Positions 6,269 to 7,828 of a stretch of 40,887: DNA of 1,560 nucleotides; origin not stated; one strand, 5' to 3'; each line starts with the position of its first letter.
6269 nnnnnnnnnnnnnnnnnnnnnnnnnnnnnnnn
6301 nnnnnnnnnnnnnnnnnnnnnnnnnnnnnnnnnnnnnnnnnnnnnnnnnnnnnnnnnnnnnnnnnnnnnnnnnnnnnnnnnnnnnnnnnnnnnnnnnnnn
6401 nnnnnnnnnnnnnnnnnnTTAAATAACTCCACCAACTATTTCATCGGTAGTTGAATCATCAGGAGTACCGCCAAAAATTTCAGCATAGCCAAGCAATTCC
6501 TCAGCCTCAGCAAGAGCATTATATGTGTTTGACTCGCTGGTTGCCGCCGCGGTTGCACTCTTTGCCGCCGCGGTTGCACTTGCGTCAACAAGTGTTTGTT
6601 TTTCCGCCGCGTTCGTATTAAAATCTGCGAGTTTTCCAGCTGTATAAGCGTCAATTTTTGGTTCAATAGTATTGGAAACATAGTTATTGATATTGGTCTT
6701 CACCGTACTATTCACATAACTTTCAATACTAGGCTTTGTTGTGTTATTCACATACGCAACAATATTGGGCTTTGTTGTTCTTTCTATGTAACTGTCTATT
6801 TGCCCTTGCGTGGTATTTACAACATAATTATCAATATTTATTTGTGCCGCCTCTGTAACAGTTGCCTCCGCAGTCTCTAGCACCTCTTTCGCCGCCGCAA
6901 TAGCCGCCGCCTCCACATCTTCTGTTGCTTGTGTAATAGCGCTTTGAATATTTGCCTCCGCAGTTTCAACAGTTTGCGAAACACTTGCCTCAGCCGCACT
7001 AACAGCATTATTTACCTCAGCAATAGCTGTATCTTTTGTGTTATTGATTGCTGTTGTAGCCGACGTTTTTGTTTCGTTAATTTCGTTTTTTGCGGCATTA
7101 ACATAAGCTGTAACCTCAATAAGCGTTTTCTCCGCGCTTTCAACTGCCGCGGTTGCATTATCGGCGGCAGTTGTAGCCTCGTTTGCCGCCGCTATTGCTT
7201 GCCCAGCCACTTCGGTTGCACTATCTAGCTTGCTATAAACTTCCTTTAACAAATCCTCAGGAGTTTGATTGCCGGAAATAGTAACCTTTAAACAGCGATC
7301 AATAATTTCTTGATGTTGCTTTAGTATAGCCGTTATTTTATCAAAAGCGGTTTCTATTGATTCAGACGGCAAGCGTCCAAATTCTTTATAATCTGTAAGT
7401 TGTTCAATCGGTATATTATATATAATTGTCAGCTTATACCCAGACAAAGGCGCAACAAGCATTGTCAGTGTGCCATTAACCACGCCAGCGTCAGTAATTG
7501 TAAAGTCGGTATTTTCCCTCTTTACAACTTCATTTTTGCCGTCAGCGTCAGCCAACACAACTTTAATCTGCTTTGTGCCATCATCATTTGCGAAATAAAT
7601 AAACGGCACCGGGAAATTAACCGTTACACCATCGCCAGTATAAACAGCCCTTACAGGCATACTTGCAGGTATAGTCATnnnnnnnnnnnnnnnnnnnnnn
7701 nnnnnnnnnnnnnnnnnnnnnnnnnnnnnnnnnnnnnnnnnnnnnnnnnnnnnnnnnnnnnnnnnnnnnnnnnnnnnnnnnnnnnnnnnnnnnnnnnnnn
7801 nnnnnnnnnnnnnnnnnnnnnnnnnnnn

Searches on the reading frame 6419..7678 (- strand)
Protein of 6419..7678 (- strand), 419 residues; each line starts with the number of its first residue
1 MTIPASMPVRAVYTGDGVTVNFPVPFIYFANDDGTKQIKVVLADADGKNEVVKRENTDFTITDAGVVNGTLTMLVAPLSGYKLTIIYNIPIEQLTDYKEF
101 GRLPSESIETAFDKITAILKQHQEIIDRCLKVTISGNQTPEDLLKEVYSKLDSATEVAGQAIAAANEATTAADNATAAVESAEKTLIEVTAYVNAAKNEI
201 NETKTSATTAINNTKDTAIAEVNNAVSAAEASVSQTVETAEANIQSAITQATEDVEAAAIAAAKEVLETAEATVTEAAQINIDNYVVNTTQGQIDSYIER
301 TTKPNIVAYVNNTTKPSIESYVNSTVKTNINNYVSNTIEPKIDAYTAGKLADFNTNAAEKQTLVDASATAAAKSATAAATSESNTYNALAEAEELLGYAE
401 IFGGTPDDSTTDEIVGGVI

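Call 5: search_protein_families(library=pfam, proteins=[window:6419-7678:-], max_evalue=0.01)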
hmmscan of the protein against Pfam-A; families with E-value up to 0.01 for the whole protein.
window:6419-7678:- (419 aa): 0 families

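Call 7: search_protein_families(library=ncbifam, proteins=[window:6419-7678:-], max_evalue=0.01)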
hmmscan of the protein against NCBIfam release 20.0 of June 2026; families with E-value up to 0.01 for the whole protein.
window:6419-7678:- (419 aa): 0 families

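Call 8: search_protein_families(library=phrogs, proteins=[window:6419-7678:-], max_evalue=0.001)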
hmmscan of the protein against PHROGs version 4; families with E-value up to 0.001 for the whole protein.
window:6419-7678:- (419 aa): 9 families
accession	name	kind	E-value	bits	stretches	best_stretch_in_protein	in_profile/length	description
phrog_1640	-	tail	2e-24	87.7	1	10-121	9-116/765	tail protein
phrog_6518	-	tail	1.3e-13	50.9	1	11-123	7-112/793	tail fiber protein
phrog_32960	-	unknown function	2.5e-13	50.2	1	11-135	10-130/762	-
phrog_17220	-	unknown function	5.2e-12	45.9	1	11-125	10-120/868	-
phrog_36601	-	tail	1e-11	44.8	1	11-130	24-139/1084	tail fiber protein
phrog_13893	-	tail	1.1e-11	44.8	1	9-132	8-127/648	tail protein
phrog_38237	-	unknown function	1.7e-11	44.1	1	11-130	10-125/697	-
phrog_30017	-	unknown function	8.2e-11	41.5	1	1-137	1-131/1025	-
phrog_28871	-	unknown function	4.2e-05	22.5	1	11-192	10-188/946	-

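Call 65: search_protein_families(library=pfam, proteins=[window:6419-7678:-], max_evalue=0.1)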
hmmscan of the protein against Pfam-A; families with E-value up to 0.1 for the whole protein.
window:6419-7678:- (419 aa): 1 family
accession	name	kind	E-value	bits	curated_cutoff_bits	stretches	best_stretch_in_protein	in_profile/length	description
PF00430.23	ATP-synt_B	-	0.027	15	28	1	177-268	37-128/132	ATP synthase B/B' CF(0)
